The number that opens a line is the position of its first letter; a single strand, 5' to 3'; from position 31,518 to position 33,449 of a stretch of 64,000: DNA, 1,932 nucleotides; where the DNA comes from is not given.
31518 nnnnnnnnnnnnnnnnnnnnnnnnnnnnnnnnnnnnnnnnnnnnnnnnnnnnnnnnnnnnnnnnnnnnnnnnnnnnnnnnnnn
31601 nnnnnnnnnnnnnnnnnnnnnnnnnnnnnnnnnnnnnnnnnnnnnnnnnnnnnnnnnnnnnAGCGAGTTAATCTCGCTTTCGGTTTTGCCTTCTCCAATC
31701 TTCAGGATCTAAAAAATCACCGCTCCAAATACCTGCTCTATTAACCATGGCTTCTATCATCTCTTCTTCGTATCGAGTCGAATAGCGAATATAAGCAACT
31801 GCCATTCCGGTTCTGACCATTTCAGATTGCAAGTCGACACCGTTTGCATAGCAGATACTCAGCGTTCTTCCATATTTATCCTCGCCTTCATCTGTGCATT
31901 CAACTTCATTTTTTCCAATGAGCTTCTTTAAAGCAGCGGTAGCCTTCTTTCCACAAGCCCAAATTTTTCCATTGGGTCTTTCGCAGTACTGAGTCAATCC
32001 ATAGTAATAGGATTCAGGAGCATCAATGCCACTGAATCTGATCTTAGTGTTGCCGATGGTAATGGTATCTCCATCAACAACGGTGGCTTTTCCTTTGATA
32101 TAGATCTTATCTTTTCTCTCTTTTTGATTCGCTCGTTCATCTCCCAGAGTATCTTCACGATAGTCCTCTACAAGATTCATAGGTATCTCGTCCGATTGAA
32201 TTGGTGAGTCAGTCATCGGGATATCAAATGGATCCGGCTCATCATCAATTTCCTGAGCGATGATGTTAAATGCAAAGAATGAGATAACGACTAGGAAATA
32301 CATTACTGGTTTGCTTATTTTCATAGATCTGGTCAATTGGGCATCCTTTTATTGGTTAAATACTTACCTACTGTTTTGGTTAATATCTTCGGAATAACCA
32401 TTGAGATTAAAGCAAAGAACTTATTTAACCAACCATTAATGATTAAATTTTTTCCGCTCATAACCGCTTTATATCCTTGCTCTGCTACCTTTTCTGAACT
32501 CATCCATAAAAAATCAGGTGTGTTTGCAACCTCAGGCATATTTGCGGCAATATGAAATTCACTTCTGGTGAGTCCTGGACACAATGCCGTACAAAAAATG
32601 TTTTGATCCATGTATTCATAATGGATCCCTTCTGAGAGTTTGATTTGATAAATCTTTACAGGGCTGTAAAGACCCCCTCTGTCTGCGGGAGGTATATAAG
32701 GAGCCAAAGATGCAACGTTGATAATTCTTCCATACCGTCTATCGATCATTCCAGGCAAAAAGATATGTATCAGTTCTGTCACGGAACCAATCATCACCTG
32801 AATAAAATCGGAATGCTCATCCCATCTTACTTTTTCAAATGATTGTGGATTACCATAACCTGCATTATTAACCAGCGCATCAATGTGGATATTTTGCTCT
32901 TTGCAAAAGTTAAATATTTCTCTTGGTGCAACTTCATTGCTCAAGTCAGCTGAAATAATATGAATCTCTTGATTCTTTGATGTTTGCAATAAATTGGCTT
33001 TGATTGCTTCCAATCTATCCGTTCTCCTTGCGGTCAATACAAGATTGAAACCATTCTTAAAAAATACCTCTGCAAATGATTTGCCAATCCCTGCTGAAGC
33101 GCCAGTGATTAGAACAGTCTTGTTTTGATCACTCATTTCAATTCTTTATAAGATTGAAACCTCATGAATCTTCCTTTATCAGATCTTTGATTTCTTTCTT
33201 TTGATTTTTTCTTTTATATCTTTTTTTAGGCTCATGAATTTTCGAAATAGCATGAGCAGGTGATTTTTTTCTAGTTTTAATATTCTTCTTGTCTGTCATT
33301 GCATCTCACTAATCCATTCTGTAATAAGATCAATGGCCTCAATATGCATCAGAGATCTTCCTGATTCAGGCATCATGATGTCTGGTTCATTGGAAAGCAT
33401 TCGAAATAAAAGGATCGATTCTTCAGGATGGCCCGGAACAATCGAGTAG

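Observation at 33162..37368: Tight operon of exported proteins: ACE-like M2 peptidase, NosD-like beta-helix, diheme cytochrome c, mini basic ORF (then SDR and SNase)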

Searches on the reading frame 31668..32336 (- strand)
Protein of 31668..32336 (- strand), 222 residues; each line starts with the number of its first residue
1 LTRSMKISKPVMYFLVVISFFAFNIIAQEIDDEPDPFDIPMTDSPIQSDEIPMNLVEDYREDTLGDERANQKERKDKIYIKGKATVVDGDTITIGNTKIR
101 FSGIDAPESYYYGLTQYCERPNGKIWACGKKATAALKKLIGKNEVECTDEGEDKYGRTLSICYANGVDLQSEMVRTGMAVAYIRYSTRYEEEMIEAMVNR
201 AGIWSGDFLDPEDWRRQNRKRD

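Call 3: search_protein_families(library=pfam, proteins=[window:31668-32336:-], max_evalue=0.01)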
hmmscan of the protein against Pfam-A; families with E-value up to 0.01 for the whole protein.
window:31668-32336:- (222 aa): 1 family
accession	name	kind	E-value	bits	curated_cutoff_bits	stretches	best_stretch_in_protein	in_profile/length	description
PF00565.23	SNase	-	2.2e-16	60.7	21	1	98-205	1-106/107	Staphylococcal nuclease homologue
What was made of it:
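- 31668..32336 (-): Secreted staphylococcal-nuclease-fold nuclease. Its probable true start is ATG 32324. PF00565 E 2e-16 (call 3).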

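Call 4: search_protein_families(library=ncbifam, proteins=[window:31668-32336:-], max_evalue=0.01)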
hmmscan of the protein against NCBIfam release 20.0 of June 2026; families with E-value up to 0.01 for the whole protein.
window:31668-32336:- (222 aa): 5 families
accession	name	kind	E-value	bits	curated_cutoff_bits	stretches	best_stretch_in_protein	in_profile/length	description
NF005083.0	PRK06518.1-3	subfamily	1.1e-11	44.4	283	1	88-218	57-184/193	hypothetical protein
NF047694.1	TnucaseNucIStaph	equivalog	4e-11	42.7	250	1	67-196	36-162/175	thermonuclease NucI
NF047969.1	CaNuclEcnA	equivalog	1.6e-09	37.9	180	1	84-205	10-149/151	calcium-activated nuclease EcnA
NF005081.0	PRK06518.1-1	equivalog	9.9e-07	28.3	424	1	120-218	133-238/247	hypothetical protein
NF005082.0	PRK06518.1-2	subfamily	5.4e-06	26.3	367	1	100-218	54-182/196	hypothetical protein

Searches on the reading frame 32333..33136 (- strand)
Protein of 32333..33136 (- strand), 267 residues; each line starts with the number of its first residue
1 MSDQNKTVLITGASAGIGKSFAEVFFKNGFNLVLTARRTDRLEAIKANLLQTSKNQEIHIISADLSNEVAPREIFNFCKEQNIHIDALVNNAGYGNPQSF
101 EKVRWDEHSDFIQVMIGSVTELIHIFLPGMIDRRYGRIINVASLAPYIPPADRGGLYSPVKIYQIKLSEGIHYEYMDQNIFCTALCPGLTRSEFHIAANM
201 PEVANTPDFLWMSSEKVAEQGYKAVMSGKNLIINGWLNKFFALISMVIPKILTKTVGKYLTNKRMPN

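Call 3: search_protein_families(library=pfam, proteins=[window:32333-33136:-], max_evalue=0.01)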
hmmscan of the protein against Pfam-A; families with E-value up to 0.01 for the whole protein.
window:32333-33136:- (267 aa): 6 families
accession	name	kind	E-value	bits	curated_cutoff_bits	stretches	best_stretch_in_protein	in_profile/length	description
PF00106.31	adh_short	-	4.2e-36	124.7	26.6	1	6-195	1-187/195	short chain dehydrogenase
PF13561.12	adh_short_C2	-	2.6e-20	73.5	27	1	12-194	1-180/236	Enoyl-(Acyl carrier protein) reductase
PF08659.16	KR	-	6.7e-09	36.3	22.6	1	7-126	2-123/180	KR domain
PF05368.20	NmrA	-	0.00039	20.6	27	1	4-75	1-67/298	NmrA-like family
PF01370.27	Epimerase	-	0.00061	19.7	20.9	1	8-124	1-100/240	NAD dependent epimerase/dehydratase family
PF16363.11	GDP_Man_Dehyd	-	0.0054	16.7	27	1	9-81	1-77/332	GDP-mannose 4,6 dehydratase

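Call 4: search_protein_families(library=ncbifam, proteins=[window:32333-33136:-], max_evalue=0.01)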
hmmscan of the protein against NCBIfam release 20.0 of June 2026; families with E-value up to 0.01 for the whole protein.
window:32333-33136:- (267 aa): 212 families (the best 25 are shown)
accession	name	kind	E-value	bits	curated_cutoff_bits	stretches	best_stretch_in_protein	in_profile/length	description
NF040690.1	mycolate_SDR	equivalog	1.3e-42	146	380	1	4-256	7-256/265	mycolate reductase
NF005672.0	PRK07454.1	equivalog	1.4e-31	109.5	234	1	3-191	4-189/241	SDR family oxidoreductase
NF004825.0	PRK06181.1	equivalog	1.8e-31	109.4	215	1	4-261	5-264/268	SDR family oxidoreductase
NF005806.0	PRK07666.1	equivalog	3.1e-28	98.7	286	1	4-219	6-215/239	3-ketoacyl-ACP reductase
NF006099.0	PRK08251.1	equivalog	6.6e-28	97.6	253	1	4-198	3-197/250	SDR family oxidoreductase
NF004826.0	PRK06182.1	subfamily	3.3e-27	95.4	305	1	4-199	3-189/274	oxidoreductase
TIGR01963.1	PHB_DH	subfamily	7.4e-27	94.2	307.05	1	6-205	2-197/255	3-hydroxybutyrate dehydrogenase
NF004824.0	PRK06180.1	subfamily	1e-26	93.7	298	1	4-194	3-187/279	oxidoreductase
NF009093.0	PRK12429.1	subfamily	3.3e-26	92.1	258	1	4-203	4-199/259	3-hydroxybutyrate dehydrogenase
NF005594.0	PRK07326.1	equivalog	4.1e-26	92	271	1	2-199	3-193/237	SDR family oxidoreductase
NF005559.1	PRK07231.1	subfamily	5.1e-26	91.7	215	1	4-196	3-192/249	glucose 1-dehydrogenase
NF006565.0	PRK09072.1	equivalog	1.9e-25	89.9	238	1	3-259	3-252/265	SDR family oxidoreductase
NF009466.0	PRK12826.1-2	subfamily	4.4e-25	88.6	222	1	4-195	2-192/248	3-oxoacyl-ACP reductase FabG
NF004823.0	PRK06179.1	subfamily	9e-25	87.6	310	1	3-201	3-190/271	oxidoreductase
NF009464.0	PRK12824.1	subfamily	1.4e-24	87.1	269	1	5-194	2-189/245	3-oxoacyl-ACP reductase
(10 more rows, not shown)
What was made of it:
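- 32333..33136 (-): Short-chain dehydrogenase/reductase, with no signal peptide (cytoplasmic or membrane-associated). Paired with SNase throughout the clade. PF00106 E 4e-36; all NCBIfam equivalogs are below their cut-offs (calls 3, 4).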

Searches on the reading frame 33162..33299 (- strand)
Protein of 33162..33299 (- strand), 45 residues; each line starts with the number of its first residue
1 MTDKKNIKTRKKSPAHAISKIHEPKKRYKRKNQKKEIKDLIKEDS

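Call 3: search_protein_families(library=pfam, proteins=[window:33162-33299:-], max_evalue=0.01)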
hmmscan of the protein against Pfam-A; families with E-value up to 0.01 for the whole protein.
window:33162-33299:- (45 aa): 0 families

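Call 4: search_protein_families(library=ncbifam, proteins=[window:33162-33299:-], max_evalue=0.01)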
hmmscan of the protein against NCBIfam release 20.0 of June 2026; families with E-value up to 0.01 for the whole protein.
window:33162-33299:- (45 aa): 0 families

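Call 44: search_protein_families(library=pfam, alignment_id=A5, max_evalue=10)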
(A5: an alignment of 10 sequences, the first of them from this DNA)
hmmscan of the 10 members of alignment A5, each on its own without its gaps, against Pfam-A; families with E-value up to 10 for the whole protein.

A. member 1, seq(45 aa): 0 families

B. families by the number of members that match (of 10 scanned): 1 family
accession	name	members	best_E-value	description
PF16025.10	CaM_bind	1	0.087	Calcium-dependent calmodulin binding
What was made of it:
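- On ArfA (alternative ribosome rescue factor), considered for the 45-aa protein: No Pfam hit (call 44).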

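Call 47: search_protein_families(library=ncbifam, alignment_id=A5, max_evalue=10)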
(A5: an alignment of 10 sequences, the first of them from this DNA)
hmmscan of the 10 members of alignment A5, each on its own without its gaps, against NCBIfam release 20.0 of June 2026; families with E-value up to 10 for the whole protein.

A. member 1, seq(45 aa): 0 families

B. families by the number of members that match (of 10 scanned): 0 families
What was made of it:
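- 33162..33299 (-): 45-aa, about 38% Lys/Arg cytoplasmic protein. A real small gene restricted to this clade, translationally coupled to the cytochrome through an ATGA overlap. No Pfam or NCBIfam match (calls 44, 47).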

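Call 71: search_protein_representatives(protein=window:33162-33299:-)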
Query: 45 residues. Proteins with E-value up to 0.001 (for the whole library): 3; up to 1e-10: 1; up to 1e-30: 0. The best 3 are listed.
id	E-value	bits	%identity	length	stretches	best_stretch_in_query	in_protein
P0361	9.6e-12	59.4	81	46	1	2-44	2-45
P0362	1.9e-05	40.2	64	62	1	3-44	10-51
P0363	2.1e-04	37.0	75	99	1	1-32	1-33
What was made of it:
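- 33162..33299 (-): Only 3 representatives among 1.84 billion proteins (call 71).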
